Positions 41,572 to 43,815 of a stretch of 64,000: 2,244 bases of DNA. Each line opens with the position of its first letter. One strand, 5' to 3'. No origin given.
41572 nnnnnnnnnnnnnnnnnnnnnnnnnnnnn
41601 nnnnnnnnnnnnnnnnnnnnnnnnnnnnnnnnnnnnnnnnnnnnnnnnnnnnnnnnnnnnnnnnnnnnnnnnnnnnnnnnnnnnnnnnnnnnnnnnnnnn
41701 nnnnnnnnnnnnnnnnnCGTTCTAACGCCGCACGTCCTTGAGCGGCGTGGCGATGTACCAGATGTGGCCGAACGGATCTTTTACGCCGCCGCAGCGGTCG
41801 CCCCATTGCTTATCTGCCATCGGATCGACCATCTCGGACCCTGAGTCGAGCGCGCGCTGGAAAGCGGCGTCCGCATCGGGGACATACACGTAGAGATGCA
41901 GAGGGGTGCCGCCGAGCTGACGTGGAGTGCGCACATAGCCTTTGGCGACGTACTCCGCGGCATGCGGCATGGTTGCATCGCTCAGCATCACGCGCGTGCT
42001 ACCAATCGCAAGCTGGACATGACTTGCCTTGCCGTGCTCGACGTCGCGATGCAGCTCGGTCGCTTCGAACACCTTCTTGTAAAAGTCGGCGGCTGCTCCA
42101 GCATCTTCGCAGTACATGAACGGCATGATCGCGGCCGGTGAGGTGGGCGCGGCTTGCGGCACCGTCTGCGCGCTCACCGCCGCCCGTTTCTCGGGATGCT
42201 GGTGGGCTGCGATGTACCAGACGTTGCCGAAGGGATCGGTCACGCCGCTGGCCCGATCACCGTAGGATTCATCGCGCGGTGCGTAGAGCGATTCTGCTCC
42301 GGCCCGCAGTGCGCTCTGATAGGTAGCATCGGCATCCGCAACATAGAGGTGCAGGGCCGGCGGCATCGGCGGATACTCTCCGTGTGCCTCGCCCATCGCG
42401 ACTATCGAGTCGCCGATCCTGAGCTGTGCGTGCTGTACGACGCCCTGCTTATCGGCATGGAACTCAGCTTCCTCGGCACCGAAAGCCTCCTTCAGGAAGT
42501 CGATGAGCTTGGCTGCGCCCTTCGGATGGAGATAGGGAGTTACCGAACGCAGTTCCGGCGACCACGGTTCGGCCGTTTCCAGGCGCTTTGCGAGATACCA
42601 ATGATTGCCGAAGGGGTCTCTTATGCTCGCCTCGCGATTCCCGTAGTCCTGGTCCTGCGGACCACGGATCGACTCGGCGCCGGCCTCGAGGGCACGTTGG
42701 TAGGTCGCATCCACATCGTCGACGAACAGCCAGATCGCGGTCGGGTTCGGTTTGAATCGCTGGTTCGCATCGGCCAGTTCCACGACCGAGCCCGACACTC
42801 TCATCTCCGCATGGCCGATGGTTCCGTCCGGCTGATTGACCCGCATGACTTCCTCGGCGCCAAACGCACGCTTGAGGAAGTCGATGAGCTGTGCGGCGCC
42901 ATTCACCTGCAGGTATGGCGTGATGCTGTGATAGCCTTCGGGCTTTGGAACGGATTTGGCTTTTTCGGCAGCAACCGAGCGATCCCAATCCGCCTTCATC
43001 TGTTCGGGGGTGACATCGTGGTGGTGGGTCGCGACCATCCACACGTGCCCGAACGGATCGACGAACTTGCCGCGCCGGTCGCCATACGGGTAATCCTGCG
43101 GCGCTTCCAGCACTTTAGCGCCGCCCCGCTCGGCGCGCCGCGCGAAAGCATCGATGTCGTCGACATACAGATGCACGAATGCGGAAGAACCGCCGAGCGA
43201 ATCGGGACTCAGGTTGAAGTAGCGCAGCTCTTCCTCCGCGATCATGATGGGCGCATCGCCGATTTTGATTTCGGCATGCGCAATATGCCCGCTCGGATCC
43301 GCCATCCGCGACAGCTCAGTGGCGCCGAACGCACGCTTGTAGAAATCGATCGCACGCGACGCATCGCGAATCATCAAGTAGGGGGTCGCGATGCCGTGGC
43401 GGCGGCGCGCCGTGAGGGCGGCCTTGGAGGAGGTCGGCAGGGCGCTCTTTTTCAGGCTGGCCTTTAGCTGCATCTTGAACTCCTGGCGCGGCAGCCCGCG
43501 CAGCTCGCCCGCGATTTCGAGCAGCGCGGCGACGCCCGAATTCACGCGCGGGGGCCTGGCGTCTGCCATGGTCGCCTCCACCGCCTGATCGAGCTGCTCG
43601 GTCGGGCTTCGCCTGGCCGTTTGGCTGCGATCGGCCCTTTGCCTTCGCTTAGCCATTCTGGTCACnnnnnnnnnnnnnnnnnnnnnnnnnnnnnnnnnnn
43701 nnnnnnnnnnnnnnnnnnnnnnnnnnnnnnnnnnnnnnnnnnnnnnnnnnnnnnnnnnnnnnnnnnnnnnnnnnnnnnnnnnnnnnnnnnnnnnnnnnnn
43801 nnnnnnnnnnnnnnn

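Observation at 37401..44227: ECF sigma factor heading a same-strand string of six PhnB-like VOC domains, an O-methyltransferase, a membrane-fused hydrolase and YjbR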

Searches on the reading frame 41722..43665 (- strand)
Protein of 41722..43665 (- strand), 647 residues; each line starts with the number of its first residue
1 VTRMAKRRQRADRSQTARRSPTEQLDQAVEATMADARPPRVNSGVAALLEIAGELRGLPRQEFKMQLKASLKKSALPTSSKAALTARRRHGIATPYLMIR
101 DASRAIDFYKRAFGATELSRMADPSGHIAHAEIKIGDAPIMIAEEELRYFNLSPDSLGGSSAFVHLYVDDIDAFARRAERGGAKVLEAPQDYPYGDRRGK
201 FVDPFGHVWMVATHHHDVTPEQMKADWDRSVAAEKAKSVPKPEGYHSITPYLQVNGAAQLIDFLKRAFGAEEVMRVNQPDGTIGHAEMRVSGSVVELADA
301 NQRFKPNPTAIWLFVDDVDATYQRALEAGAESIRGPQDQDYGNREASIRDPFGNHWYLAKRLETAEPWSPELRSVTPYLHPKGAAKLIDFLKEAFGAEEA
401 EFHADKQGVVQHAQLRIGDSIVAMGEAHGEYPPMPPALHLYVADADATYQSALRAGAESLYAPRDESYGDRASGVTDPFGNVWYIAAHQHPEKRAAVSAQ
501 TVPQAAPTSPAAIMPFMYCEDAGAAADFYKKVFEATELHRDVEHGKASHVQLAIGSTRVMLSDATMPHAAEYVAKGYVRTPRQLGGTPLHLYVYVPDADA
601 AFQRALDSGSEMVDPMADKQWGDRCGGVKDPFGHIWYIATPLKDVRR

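Call 3: search_protein_families(library=pfam, proteins=[window:41722-43665:-], max_evalue=0.01)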
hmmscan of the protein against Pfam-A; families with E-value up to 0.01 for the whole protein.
window:41722-43665:- (647 aa): 7 families
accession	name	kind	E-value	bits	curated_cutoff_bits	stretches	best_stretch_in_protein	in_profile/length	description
PF00903.31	Glyoxalase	-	4.5e-52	176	20.6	4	97-211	7-121/121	Glyoxalase/Bleomycin resistance protein/Dioxygenase superfamily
PF18029.7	Glyoxalase_6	-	3.3e-27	95.7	23.6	3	518-634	5-101/106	Glyoxalase-like domain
PF22656.2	At5g48480-like_N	-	1.1e-16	60.7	27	2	102-138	9-52/59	Glyoxalase At5g48480-like, N-terminal domain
PF22650.2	At5g48480-like_C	-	6.5e-13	49.3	27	0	165-210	3-48/50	Glyoxalase At5g48480-like C-terminal domain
PF13669.12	Glyoxalase_4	-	5.6e-11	43.1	27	0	98-189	6-97/109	Glyoxalase/Bleomycin resistance protein/Dioxygenase superfamily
PF12681.13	Glyoxalase_2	-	7.7e-07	29.5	30.1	0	583-642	57-117/118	Glyoxalase-like domain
PF06983.19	3-dmu-9_3-mt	-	0.0002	22.3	24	0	515-544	6-35/116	3-demethylubiquinone-9 3-methyltransferase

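Call 4: search_protein_families(library=ncbifam, proteins=[window:41722-43665:-], max_evalue=0.01)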
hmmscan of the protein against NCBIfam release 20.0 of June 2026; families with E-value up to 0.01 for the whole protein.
window:41722-43665:- (647 aa): 3 families
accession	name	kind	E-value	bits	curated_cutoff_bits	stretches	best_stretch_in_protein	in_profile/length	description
NF000485.1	TlmB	exception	1.1e-09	38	625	1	252-358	181-288/292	bleomycin family antibiotic N-acetyltransferase TlmB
NF007537.0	PRK10148.1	equivalog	1e-05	25.9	122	0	278-317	54-93/147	VOC family metalloprotein YjdN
TIGR01263.1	4HPPD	equivalog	5.2e-05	22.9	277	0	310-345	75-110/353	4-hydroxyphenylpyruvate dioxygenase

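Call 5: find_homologous_proteins(query=window:41722-43665:-, max_evalue=1e-10)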
Query window:41722-43665:- (647 aa): 1397 proteins with E <= 1e-10 among 8000 candidates; the best 120 are listed.
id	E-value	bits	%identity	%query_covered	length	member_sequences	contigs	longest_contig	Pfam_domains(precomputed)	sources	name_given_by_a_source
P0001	0.0e+0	1366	92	100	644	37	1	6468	PF13669.13,PF12681.14,PF00903.32,PF18029.8,PF22650.3,PF22656.3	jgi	jgi:PhnB protein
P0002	0.0e+0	1337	66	94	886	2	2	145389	PF13669.13,PF14696.13,PF12681.14,PF00903.32,PF18029.8,PF22650.3,PF22656.3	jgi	-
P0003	0.0e+0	1332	91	100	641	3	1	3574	PF13669.13,PF12681.14,PF00903.32,PF18029.8,PF22650.3,PF22656.3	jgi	jgi:PhnB protein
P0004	0.0e+0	1311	92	95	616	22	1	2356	PF13669.13,PF12681.14,PF00903.32,PF18029.8,PF22650.3,PF22656.3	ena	-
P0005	0.0e+0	1294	67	94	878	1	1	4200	PF13669.13,PF14696.13,PF12681.14,PF00903.32,PF18029.8,PF22650.3,PF22656.3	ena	-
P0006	0.0e+0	1171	58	100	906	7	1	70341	PF13669.13,PF14696.13,PF00903.32,PF18029.8,PF22650.3,PF22656.3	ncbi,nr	ncbi:MAG TPA: VOC family protein [Candidatus Binataceae bacterium]|nr:VOC family protein [Candidatus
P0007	0.0e+0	1089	79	95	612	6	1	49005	PF13669.13,PF14696.13,PF12681.14,PF00903.32,PF18029.8,PF22650.3,PF22656.3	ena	-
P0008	0.0e+0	1085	78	94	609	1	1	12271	PF13669.13,PF12681.14,PF00903.32,PF18029.8,PF22650.3,PF22656.3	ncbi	-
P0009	0.0e+0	1065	90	81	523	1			PF13669.13,PF00903.32,PF18029.8,PF22650.3,PF22656.3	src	-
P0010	0.0e+0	1048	71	99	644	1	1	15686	PF13669.13,PF12681.14,PF00903.32,PF18029.8,PF22650.3,PF22656.3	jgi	jgi:PhnB protein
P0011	1.1e-283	961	71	95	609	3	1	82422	PF12681.14,PF00903.32,PF18029.8,PF22650.3,PF22656.3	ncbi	-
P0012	3.3e-274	930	67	95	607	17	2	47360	PF13669.13,PF00903.32,PF18029.8,PF22650.3,PF22656.3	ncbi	-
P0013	2.3e-243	828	37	94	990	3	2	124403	PF13669.13,PF00903.32,PF18029.8,PF22650.3,PF22656.3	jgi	-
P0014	1.1e-242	826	36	94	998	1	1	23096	PF13669.13,PF00903.32,PF18029.8,PF22650.3,PF22656.3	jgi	jgi:PhnB protein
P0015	5.3e-241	820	36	94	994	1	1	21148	PF13669.13,PF24388.2,PF00903.32,PF18029.8,PF22650.3,PF22656.3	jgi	jgi:PhnB protein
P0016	1.2e-239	816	44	96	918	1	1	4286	PF13669.13,PF14696.13,PF00903.32,PF18029.8,PF22650.3,PF22656.3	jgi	jgi:PhnB protein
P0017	7.1e-237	807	59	96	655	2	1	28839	PF13669.13,PF14696.13,PF12681.14,PF00903.32,PF18029.8,PF22650.3,PF22656.3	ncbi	ncbi:MAG TPA: VOC family protein [Candidatus Binataceae bacterium]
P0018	3.2e-236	804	58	97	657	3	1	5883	PF22677.3,PF13669.13,PF14696.13,PF00903.32,PF18029.8,PF22650.3,PF22656.3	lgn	-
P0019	2.1e-235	802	36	94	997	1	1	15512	PF13669.13,PF00903.32,PF18029.8,PF22650.3,PF22656.3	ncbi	-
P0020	5.4e-235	800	58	98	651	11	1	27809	PF13669.13,PF00903.32,PF18029.8,PF22650.3,PF22656.3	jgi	jgi:PhnB protein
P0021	6.7e-235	800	59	96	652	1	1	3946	PF13669.13,PF00903.32,PF18029.8,PF22650.3,PF22656.3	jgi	jgi:PhnB protein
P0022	1.3e-234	799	58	98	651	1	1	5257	PF13669.13,PF14696.13,PF00903.32,PF18029.8,PF22650.3,PF22656.3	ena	-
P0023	6.8e-234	797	59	96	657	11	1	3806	PF13669.13,PF14696.13,PF00903.32,PF18029.8,PF22650.3,PF22656.3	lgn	-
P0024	8.4e-233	793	58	99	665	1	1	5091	PF13669.13,PF14696.13,PF00903.32,PF18029.8,PF22650.3,PF22656.3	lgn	-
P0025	1.0e-232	793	50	97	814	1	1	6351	PF13669.13,PF14696.13,PF12681.14,PF00903.32,PF18029.8,PF22650.3,PF22656.3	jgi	jgi:PhnB protein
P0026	9.1e-232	790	57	99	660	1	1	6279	PF13669.13,PF14696.13,PF00903.32,PF18029.8,PF22650.3,PF22656.3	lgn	-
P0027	2.1e-231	788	58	96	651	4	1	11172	PF13669.13,PF14696.13,PF00903.32,PF18029.8,PF22650.3,PF22656.3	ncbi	-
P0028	6.6e-231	787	57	97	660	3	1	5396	PF13669.13,PF00903.32,PF18029.8,PF22650.3,PF22656.3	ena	-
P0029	8.1e-231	787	57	99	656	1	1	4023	PF13669.13,PF00903.32,PF18029.8,PF22650.3,PF22656.3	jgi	-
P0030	2.2e-230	785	57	96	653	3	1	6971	PF13669.13,PF14696.13,PF00903.32,PF18029.8,PF22650.3,PF22656.3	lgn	-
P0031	2.8e-230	785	56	99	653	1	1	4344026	PF13669.13,PF14696.13,PF00903.32,PF18029.8,PF22650.3,PF22656.3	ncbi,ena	-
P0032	4.2e-230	784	57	99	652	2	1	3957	PF13669.13,PF00903.32,PF18029.8,PF22650.3,PF22656.3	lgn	-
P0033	5.0e-230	784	57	98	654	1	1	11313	PF13669.13,PF00903.32,PF18029.8,PF22650.3,PF22656.3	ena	-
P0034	5.2e-230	784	57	98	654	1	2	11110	PF13669.13,PF00903.32,PF18029.8,PF22650.3,PF22656.3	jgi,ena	-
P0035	6.6e-230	784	57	99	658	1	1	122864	PF13669.13,PF00903.32,PF18029.8,PF22650.3,PF22656.3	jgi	jgi:PhnB protein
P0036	1.1e-229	783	58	97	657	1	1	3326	PF13669.13,PF00903.32,PF18029.8,PF22650.3,PF22656.3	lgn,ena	-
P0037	1.9e-229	782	57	98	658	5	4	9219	PF13669.13,PF12681.14,PF00903.32,PF18029.8,PF22650.3,PF22656.3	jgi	jgi:PhnB protein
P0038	2.1e-229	782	56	98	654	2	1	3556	PF13669.13,PF00903.32,PF18029.8,PF22650.3,PF22656.3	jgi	jgi:PhnB protein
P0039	2.6e-229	782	57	100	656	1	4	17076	PF13669.13,PF00903.32,PF18029.8,PF22650.3,PF22656.3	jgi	jgi:PhnB protein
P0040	3.2e-229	781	56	100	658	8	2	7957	PF13669.13,PF00903.32,PF18029.8,PF22650.3,PF22656.3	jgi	jgi:PhnB protein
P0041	3.8e-229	781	57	100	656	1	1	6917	PF13669.13,PF00903.32,PF18029.8,PF22650.3,PF22656.3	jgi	jgi:PhnB protein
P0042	9.5e-229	780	56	98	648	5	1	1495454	PF13669.13,PF00903.32,PF18029.8,PF22650.3,PF22656.3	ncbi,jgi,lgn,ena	jgi:PhnB protein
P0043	2.1e-228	779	56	100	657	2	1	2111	PF13669.13,PF14696.13,PF00903.32,PF18029.8,PF22650.3,PF22656.3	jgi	jgi:PhnB protein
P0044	2.2e-228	779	56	100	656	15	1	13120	PF13669.13,PF00903.32,PF18029.8,PF22650.3,PF22656.3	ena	-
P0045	4.7e-228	777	57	100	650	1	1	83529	PF13669.13,PF14696.13,PF00903.32,PF18029.8,PF22650.3,PF22656.3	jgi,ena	-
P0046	6.1e-228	777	56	98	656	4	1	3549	PF13669.13,PF14696.13,PF00903.32,PF18029.8,PF22650.3,PF22656.3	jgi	jgi:PhnB protein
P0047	6.6e-228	777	55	100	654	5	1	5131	PF13669.13,PF14696.13,PF00903.32,PF18029.8,PF22650.3,PF22656.3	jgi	-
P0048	5.6e-227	774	57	98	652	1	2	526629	PF13669.13,PF00903.32,PF18029.8,PF22650.3,PF22656.3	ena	-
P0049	9.3e-227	773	56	100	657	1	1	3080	PF13669.13,PF14696.13,PF00903.32,PF18029.8,PF22650.3,PF22656.3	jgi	-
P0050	2.6e-226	772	56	99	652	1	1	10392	PF13669.13,PF00903.32,PF18029.8,PF22650.3,PF22656.3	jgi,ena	-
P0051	3.2e-226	771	56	98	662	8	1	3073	PF13669.13,PF00903.32,PF18029.8,PF22650.3,PF22656.3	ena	-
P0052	5.0e-226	771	56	98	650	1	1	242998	PF13669.13,PF00903.32,PF18029.8,PF22650.3,PF22656.3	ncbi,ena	-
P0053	9.5e-226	770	58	96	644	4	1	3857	PF13669.13,PF14696.13,PF00903.32,PF18029.8,PF22650.3,PF22656.3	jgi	jgi:PhnB protein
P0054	1.1e-225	770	37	95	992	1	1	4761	PF13669.13,PF00903.32,PF18029.8,PF22650.3,PF22656.3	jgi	jgi:PhnB protein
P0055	1.3e-225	769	57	99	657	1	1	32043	PF13669.13,PF00903.32,PF18029.8,PF22650.3,PF22656.3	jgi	jgi:PhnB protein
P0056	1.7e-225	769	55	99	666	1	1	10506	PF13669.13,PF00903.32,PF18029.8,PF22650.3,PF22656.3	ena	-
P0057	2.3e-225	769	55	100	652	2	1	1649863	PF13669.13,PF14696.13,PF00903.32,PF18029.8,PF22650.3,PF22656.3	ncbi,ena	-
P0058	9.5e-225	766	57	96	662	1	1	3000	PF13669.13,PF00903.32,PF18029.8,PF22650.3,PF22656.3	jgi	jgi:PhnB protein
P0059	1.6e-224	766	56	98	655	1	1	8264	PF13669.13,PF14696.13,PF00903.32,PF18029.8,PF22650.3,PF22656.3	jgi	jgi:PhnB protein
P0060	1.7e-224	766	56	98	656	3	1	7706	PF13669.13,PF00903.32,PF18029.8,PF22650.3,PF22656.3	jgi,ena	-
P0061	3.6e-224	765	56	97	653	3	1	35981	PF13669.13,PF00903.32,PF18029.8,PF22650.3,PF22656.3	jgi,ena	-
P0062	4.5e-224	764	56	98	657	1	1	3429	PF13669.13,PF00903.32,PF18029.8,PF22650.3,PF22656.3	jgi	jgi:PhnB protein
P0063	6.7e-224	764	56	99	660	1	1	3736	PF13669.13,PF00903.32,PF18029.8,PF22650.3,PF22656.3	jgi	jgi:PhnB protein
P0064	9.4e-224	763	56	96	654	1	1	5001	PF13669.13,PF00903.32,PF18029.8,PF22650.3,PF22656.3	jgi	jgi:PhnB protein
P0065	1.8e-223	762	55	99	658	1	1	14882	PF13669.13,PF00903.32,PF18029.8,PF22650.3,PF22656.3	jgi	jgi:PhnB protein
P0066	2.1e-223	762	56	98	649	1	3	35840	PF13669.13,PF00903.32,PF18029.8,PF22650.3,PF22656.3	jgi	jgi:PhnB protein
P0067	4.1e-223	761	56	99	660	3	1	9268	PF13669.13,PF00903.32,PF18029.8,PF22650.3,PF22656.3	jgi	jgi:PhnB protein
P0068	1.2e-222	760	57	97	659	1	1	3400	PF13669.13,PF00903.32,PF18029.8,PF22650.3,PF22656.3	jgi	jgi:PhnB protein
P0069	1.5e-222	759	56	98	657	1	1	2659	PF13669.13,PF14696.13,PF00903.32,PF18029.8,PF22650.3,PF22656.3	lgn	-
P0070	1.6e-222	759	56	98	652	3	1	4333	PF13669.13,PF00903.32,PF18029.8,PF22650.3,PF22656.3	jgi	jgi:PhnB protein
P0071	1.9e-222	759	56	97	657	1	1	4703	PF13669.13,PF00903.32,PF18029.8,PF22650.3,PF22656.3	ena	-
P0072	2.4e-222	759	56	99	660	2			PF13669.13,PF00903.32,PF18029.8,PF22650.3,PF22656.3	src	-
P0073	3.8e-222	758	56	96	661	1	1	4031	PF13669.13,PF00903.32,PF18029.8,PF22650.3,PF22656.3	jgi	jgi:PhnB protein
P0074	5.2e-222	757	55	98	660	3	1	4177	PF13669.13,PF14696.13,PF00903.32,PF18029.8,PF22650.3,PF22656.3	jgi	-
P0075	7.4e-222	757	55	99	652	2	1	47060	PF13669.13,PF14696.13,PF00903.32,PF18029.8,PF22650.3,PF22656.3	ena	-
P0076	1.0e-221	756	56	97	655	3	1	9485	PF13669.13,PF00903.32,PF18029.8,PF22650.3,PF22656.3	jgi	jgi:PhnB protein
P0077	1.2e-221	756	56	97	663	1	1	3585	PF13669.13,PF00903.32,PF18029.8,PF22650.3,PF22656.3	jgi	jgi:PhnB protein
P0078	1.4e-221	756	55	99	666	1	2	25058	PF13669.13,PF00903.32,PF18029.8,PF22650.3,PF22656.3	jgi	jgi:PhnB protein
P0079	1.4e-221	756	55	98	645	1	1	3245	PF13669.13,PF00903.32,PF18029.8,PF22650.3,PF22656.3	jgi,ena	-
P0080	1.9e-221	756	56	99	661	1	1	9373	PF13669.13,PF00903.32,PF18029.8,PF22650.3,PF22656.3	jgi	jgi:PhnB protein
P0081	5.0e-221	754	54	100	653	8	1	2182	PF13669.13,PF14696.13,PF00903.32,PF18029.8,PF22650.3,PF22656.3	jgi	jgi:PhnB protein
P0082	5.7e-221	754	55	99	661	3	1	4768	PF13669.13,PF00903.32,PF18029.8,PF22650.3,PF22656.3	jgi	jgi:PhnB protein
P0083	1.9e-220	752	55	98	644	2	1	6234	PF13669.13,PF00903.32,PF18029.8,PF22650.3,PF22656.3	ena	-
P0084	2.4e-220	752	55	99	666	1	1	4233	PF13669.13,PF00903.32,PF18029.8,PF22650.3,PF22656.3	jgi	jgi:PhnB protein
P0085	3.6e-220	751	55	100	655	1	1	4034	PF13669.13,PF00903.32,PF18029.8,PF22650.3,PF22656.3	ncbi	-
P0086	8.2e-220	750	47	97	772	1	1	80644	PF13669.13,PF14696.13,PF12681.14,PF00903.32,PF18029.8,PF22650.3,PF22656.3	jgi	jgi:PhnB protein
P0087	1.6e-219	749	56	98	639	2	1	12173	PF13669.13,PF00903.32,PF18029.8,PF22650.3,PF22656.3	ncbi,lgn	-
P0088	3.9e-219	748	55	96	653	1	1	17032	PF13669.13,PF00903.32,PF18029.8,PF22650.3,PF22656.3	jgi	jgi:PhnB protein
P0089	5.0e-219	748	54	99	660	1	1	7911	PF13669.13,PF00903.32,PF18029.8,PF22650.3,PF22656.3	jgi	jgi:PhnB protein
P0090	3.1e-218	745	55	98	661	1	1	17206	PF13669.13,PF00903.32,PF18029.8,PF22650.3,PF22656.3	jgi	jgi:PhnB protein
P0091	5.3e-218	744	55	99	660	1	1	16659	PF13669.13,PF14696.13,PF00903.32,PF18029.8,PF22650.3,PF22656.3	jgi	jgi:PhnB protein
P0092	6.9e-218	744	54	96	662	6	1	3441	PF13669.13,PF14696.13,PF00903.32,PF18029.8,PF22650.3,PF22656.3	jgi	jgi:PhnB protein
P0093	7.7e-218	744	54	99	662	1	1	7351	PF13669.13,PF00903.32,PF18029.8,PF22650.3,PF22656.3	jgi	jgi:PhnB protein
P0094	1.5e-217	743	54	98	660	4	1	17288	PF13669.13,PF14696.13,PF00903.32,PF18029.8,PF22650.3,PF22656.3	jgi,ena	jgi:PhnB protein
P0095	3.0e-217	742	56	94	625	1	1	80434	PF13669.13,PF00903.32,PF18029.8,PF22650.3,PF22656.3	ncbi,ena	-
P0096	1.0e-216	740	55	99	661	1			PF13669.13,PF00903.32,PF18029.8,PF22650.3,PF22656.3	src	-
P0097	1.0e-215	737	57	97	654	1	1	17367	PF13669.13,PF00903.32,PF18029.8,PF22650.3,PF22656.3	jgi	jgi:PhnB protein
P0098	5.2e-214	731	53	99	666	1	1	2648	PF13669.13,PF00903.32,PF18029.8,PF22650.3,PF22656.3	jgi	jgi:PhnB protein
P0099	2.6e-213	729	56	94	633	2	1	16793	PF13669.13,PF00903.32,PF18029.8,PF22650.3,PF22656.3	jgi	jgi:PhnB protein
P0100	3.2e-212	725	59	85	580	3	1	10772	PF13669.13,PF00903.32,PF18029.8,PF22650.3,PF22656.3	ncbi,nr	ncbi:MAG TPA: VOC family protein, partial [Candidatus Binataceae bacterium]|nr:VOC family protein [C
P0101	9.3e-212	724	78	64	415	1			PF13669.13,PF00903.32,PF18029.8,PF22650.3,PF22656.3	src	-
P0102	9.2e-210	717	59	85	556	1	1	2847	PF13669.13,PF00903.32,PF18029.8,PF22650.3,PF22656.3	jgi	jgi:PhnB protein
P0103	1.1e-209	717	59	85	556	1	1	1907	PF13669.13,PF00903.32,PF18029.8,PF22650.3,PF22656.3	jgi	jgi:PhnB protein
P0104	3.1e-204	699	46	96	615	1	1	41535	PF13669.13,PF00903.32,PF18029.8,PF22650.3,PF22656.3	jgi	jgi:PhnB protein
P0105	4.5e-202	692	57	85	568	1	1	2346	PF13669.13,PF14696.13,PF00903.32,PF18029.8,PF22650.3,PF22656.3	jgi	-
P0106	5.6e-202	691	54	94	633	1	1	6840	PF13669.13,PF14696.13,PF00903.32,PF18029.8,PF22650.3,PF22656.3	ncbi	-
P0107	1.1e-201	690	74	62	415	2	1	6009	PF13669.13,PF00903.32,PF18029.8,PF22650.3,PF22656.3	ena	-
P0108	4.7e-201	688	57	85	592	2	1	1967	PF13669.13,PF00903.32,PF18029.8,PF22650.3,PF22656.3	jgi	jgi:PhnB protein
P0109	5.1e-197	675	51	95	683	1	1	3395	PF13669.13,PF14696.13,PF12681.14,PF00903.32,PF18029.8,PF22650.3,PF22656.3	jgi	jgi:PhnB protein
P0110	1.4e-196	673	59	81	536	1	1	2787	PF13669.13,PF00903.32,PF18029.8,PF22650.3,PF22656.3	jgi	jgi:uncharacterized glyoxalase superfamily protein PhnB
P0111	2.7e-193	663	48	97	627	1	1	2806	PF13669.13,PF00903.32,PF18029.8,PF22650.3,PF22656.3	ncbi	-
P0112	4.9e-189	649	56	79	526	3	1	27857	PF13669.13,PF14696.13,PF00903.32,PF18029.8,PF22650.3,PF22656.3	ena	-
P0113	1.0e-187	644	50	94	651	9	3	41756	PF13669.13,PF12681.14,PF00903.32,PF18029.8,PF22650.3,PF22656.3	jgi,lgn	-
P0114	4.9e-187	642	65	64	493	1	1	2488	PF14696.13,PF00903.32,PF18029.8,PF22650.3,PF22656.3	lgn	-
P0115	4.4e-186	639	50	95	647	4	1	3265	PF13669.13,PF00903.32,PF18029.8,PF22650.3,PF22656.3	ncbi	-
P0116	5.4e-185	635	57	80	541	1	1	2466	PF00903.32,PF18029.8,PF22650.3,PF22656.3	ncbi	ncbi:MAG TPA: VOC family protein, partial [Candidatus Binataceae bacterium]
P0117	8.7e-183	628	40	96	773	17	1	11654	PF13669.13,PF12681.14,PF00903.32,PF18029.8,PF22650.3,PF22656.3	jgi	jgi:PhnB protein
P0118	7.0e-182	625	60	70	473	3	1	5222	PF00903.32,PF18029.8,PF22650.3,PF22656.3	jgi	jgi:PhnB protein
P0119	3.0e-181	623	61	69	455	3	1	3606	PF00903.32,PF18029.8,PF22650.3,PF22656.3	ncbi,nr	ncbi:MAG TPA: VOC family protein, partial [Candidatus Binataceae bacterium]|nr:VOC family protein [C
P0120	5.3e-181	622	62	62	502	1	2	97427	PF13669.13,PF00903.32,PF18029.8,PF22650.3,PF22656.3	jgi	jgi:PhnB protein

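Call 6: find_encoding_contigs(protein=P0031, flank=8000, max_places=2)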
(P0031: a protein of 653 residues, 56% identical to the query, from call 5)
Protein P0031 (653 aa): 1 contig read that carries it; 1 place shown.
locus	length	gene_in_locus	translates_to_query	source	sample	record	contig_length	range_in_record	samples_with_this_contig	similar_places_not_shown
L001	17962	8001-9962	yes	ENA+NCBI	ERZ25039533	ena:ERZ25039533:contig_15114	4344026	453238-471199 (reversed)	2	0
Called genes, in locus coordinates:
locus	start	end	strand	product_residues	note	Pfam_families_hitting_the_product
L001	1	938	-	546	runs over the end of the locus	PF09861:Lar_N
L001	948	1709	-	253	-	PF00702:Hydrolase, PF12710:HAD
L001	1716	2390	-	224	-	PF00440:TetR_N, PF17932:TetR_C_24 (weak)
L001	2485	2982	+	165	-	PF01243:PNPOx_N, PF16242:Pyrid_ox_like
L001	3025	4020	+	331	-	PF04055:Radical_SAM, PF12345:DUF3641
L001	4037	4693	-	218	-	PF00535:Glycos_transf_2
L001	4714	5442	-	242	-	PF09837:DUF2064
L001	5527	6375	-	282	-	PF00106:adh_short, PF08659:KR, PF13561:adh_short_C2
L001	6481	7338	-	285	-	PF00165:HTH_AraC (weak), PF12833:HTH_18, PF06445:GyrI-like, PF14526:Cass2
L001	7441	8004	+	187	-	PF04542:Sigma70_r2, PF08281:Sigma70_r4_2, PF04545:Sigma70_r4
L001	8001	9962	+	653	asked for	PF00903:Glyoxalase, PF13669:Glyoxalase_4 (faint), PF18029:Glyoxalase_6 (weak), PF22656:At5g48480-like_N (faint), PF14696:Glyoxalase_5 (faint), PF22650:At5g48480-like_C (faint), PF00903:Glyoxalase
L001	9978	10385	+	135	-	PF00903:Glyoxalase, PF18029:Glyoxalase_6 (weak)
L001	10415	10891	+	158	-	PF00903:Glyoxalase, PF18029:Glyoxalase_6 (weak), PF22656:At5g48480-like_N (faint)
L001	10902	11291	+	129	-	PF00903:Glyoxalase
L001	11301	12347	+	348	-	PF08100:Dimerisation, PF00891:Methyltransf_2, PF08242:Methyltransf_12 (weak)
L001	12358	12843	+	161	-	PF04237:YjbR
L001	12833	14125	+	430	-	PF06609:TRI12 (weak), PF00083:Sugar_tr, PF07690:MFS_1, PF12832:MFS_1_like, PF07690:MFS_1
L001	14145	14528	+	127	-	PF00903:Glyoxalase (weak)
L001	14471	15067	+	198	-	PF00578:AhpC-TSA, PF08534:Redoxin, PF13911:AhpC-TSA_2 (weak)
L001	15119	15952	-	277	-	PF00106:adh_short, PF08659:KR (weak), PF13561:adh_short_C2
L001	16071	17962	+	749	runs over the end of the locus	PF01541:GIY-YIG, PF27096:UvrC_M, PF02151:UVR (weak), PF22920:UvrC_RNaseH, PF08459:UvrC_RNaseH_dom, PF14520:HHH_5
